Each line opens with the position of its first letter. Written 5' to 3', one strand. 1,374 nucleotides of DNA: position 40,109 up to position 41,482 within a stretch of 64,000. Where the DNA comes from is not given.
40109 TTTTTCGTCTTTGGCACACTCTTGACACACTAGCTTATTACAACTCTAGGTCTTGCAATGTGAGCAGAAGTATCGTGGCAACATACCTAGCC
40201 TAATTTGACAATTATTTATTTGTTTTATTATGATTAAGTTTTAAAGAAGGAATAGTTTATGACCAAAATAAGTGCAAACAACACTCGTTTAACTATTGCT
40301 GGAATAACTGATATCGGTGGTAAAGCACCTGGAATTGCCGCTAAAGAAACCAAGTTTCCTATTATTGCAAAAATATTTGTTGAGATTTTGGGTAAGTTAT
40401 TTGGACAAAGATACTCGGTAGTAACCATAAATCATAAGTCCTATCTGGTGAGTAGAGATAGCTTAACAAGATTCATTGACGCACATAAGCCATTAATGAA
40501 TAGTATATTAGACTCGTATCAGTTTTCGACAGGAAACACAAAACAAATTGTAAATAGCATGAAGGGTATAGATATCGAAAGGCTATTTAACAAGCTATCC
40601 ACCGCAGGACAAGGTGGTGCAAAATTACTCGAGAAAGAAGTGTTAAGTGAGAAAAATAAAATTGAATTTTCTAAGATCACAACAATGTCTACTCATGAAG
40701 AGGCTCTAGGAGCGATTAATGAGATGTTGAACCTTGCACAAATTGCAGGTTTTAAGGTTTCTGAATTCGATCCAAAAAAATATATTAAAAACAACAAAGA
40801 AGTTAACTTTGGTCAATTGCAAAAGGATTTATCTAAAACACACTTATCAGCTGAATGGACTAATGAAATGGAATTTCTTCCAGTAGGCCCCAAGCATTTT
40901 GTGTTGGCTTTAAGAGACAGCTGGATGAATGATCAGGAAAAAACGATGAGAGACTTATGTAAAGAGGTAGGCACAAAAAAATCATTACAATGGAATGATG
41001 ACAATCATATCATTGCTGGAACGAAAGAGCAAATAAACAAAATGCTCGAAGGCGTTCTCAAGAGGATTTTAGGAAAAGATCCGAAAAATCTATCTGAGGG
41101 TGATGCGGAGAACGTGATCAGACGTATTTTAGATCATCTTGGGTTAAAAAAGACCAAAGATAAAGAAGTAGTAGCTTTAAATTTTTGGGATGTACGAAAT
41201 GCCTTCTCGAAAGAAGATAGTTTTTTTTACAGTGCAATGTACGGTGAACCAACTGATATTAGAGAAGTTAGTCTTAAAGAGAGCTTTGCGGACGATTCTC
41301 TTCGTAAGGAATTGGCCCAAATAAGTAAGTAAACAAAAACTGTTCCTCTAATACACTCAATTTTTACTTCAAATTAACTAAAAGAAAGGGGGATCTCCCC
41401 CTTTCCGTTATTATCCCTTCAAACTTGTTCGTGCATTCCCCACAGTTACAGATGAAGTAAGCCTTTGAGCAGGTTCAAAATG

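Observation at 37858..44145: Decayed copies of the tRNA-Leu 3' portion partition the island's left part into one- or two-gene cassettes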

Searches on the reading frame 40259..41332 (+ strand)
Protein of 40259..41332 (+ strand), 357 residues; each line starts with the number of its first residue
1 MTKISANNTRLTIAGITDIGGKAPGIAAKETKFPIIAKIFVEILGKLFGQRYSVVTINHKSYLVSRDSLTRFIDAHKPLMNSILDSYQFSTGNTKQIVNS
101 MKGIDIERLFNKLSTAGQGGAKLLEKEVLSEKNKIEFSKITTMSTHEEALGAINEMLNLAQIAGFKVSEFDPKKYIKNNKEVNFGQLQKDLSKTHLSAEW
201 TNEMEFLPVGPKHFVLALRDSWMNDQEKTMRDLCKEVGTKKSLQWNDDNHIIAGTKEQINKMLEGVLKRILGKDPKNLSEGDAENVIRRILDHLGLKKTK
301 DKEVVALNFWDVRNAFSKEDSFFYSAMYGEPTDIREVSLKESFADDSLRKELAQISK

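Call 5: search_protein_families(library=pfam, proteins=[window:40259-41332:+], max_evalue=0.01)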
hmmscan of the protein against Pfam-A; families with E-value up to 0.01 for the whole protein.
window:40259-41332:+ (357 aa): 0 families

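Call 11: find_encoding_contigs(protein=window:40259-41332:+, flank=10000, max_places=10)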
Protein window:40259-41332:+ (357 aa): 2 contigs read that carry it; 1 place shown.
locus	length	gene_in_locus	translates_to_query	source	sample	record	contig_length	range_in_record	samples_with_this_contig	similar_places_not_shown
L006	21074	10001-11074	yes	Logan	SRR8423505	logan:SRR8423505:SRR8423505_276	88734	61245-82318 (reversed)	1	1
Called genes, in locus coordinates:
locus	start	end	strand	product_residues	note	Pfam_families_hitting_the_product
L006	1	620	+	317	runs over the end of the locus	PF00923:TAL_FSA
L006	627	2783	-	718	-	PF07697:7TMR-HDED, PF07698:7TM-7TMR_HD, PF08668:HDOD (weak), PF01966:HD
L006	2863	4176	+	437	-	PF05496:RuvB_N (faint), PF04851:ResIII (faint), PF13177:DNA_pol3_delta2, PF13401:AAA_22 (faint), PF00004:AAA, PF07728:AAA_5 (weak), PF22608:DNAX_ATPase_lid, PF12169:DNA_pol3_gamma3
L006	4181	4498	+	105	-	PF02575:YbaB_DNA_bd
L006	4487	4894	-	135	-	PF03692:CxxCxxCC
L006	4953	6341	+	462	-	PF00209:SNF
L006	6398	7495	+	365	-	PF01008:IF-2B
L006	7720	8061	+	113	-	PF06296:RelE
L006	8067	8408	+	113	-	PF01381:HTH_3 (weak)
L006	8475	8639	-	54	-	-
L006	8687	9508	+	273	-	-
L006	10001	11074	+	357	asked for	-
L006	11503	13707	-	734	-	PF25174:Beta-prop_THOC3, PF23409:Beta-prop_EML, PF24807:WD40_CDC20-Fz, PF24814:WD40_Prp19, PF25175:Beta-prop_WDR5, PF24805:EIF3I, PF25168:Beta-prop_WDR36-Utp21_2nd, PF25173:Beta-prop_WDR3_1st, +20 more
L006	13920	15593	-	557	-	PF22847:Glyco_hydro_43_rel (faint), PF01833:TIG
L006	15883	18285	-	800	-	PF00069:Pkinase (weak)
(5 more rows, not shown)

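Call 40: find_related_loci(query=window:40259-41332:+, collection=metagenome_contigs, flank=6000)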
Query window:40259-41332:+ (357 aa) in metagenome_contigs; peptide patterns used: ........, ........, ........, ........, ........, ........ (x = any residue, [..] = any of these).
152 stretches matched a pattern, but none encodes a relative of the query by tblastn (E <= 1e-3).

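Call 48: search_protein_representatives(protein=window:40259-41332:+)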
Query: 357 residues. Proteins with E-value up to 0.001 (for the whole library): 6; up to 1e-10: 5; up to 1e-30: 3. The best 6 are listed.
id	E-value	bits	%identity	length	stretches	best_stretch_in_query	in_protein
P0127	1.1e-231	784.0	100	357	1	1-357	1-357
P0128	8.8e-70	251.9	51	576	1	5-274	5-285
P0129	2.7e-43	164.8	44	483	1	56-319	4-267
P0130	1.6e-15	73.5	71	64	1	1-58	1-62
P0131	4.4e-12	62.2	33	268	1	22-192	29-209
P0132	1.1e-08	51.0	32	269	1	24-183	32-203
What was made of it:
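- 40259..41332 (+): 357-aa protein of unknown function with its own promoter-like site (40205-40234) and terminator hairpin (41384-41405); cargo of segment 2. 5 homologues among 1.84 billion representatives (call 48).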

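Call 49: find_encoding_contigs(protein=P0128, flank=8000, max_places=3)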
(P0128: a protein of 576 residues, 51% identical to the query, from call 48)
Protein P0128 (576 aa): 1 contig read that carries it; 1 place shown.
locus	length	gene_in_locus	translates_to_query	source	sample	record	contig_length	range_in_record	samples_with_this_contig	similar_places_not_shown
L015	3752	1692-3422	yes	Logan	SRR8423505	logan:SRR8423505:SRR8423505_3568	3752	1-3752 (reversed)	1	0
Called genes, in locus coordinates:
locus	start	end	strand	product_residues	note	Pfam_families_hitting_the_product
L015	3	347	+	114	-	?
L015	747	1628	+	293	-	PF04055:Radical_SAM, PF06969:HemN_C (weak)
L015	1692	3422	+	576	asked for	-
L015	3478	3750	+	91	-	?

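Call 50: find_encoding_contigs(protein=P0130, flank=8000, max_places=3)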
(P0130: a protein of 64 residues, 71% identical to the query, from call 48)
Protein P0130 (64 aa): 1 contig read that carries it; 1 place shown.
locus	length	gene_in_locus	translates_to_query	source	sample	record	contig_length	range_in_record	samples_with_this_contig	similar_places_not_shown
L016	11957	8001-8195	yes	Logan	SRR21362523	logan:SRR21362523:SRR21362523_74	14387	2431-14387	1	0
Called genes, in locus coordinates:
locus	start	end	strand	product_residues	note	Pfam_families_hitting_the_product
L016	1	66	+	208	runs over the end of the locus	PF04367:DUF502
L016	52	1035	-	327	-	PF00364:Biotin_lipoyl, PF00198:2-oxoacid_dh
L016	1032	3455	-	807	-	PF00676:E1_dh, PF02779:Transket_pyr, PF16870:OxoGdeHyase_C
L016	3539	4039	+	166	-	-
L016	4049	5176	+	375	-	PF04055:Radical_SAM, PF06969:HemN_C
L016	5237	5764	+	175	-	-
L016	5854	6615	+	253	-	-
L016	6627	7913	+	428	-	-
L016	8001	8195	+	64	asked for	-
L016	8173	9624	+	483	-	-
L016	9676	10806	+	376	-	PF13524:Glyco_trans_1_2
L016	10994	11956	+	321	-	?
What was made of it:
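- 40259..41332 (+): A 51% paralogue lies next to a HemN-like gene in an assembly of the same sample (L015), and a homologue lies in the relative (L016) (calls 49, 50).
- The 357-aa gene is a paralogue of a resident gene (calls 48-50). The 357-aa gene is an intragenomic paralogue (calls 48-50).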

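Call 70: search_protein_families(library=ncbifam, proteins=[window:40259-41332:+], max_evalue=0.001)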
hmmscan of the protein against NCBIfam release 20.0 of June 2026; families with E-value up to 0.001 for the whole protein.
window:40259-41332:+ (357 aa): 0 families

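Call 71: search_protein_families(library=phrogs, proteins=[window:40259-41332:+], max_evalue=0.001)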
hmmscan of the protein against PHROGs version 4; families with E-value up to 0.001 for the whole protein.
window:40259-41332:+ (357 aa): 0 families
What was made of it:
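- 40259..41332 (+): No family hit (calls 5, 70, 71).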

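Call 80: search_dna_similar(query=window:40259-41332:+, collection=plasmids, mode=protein, max_evalue=0.001, max_rows=8)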
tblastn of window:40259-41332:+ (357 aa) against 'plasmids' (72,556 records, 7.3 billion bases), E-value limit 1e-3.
No match.
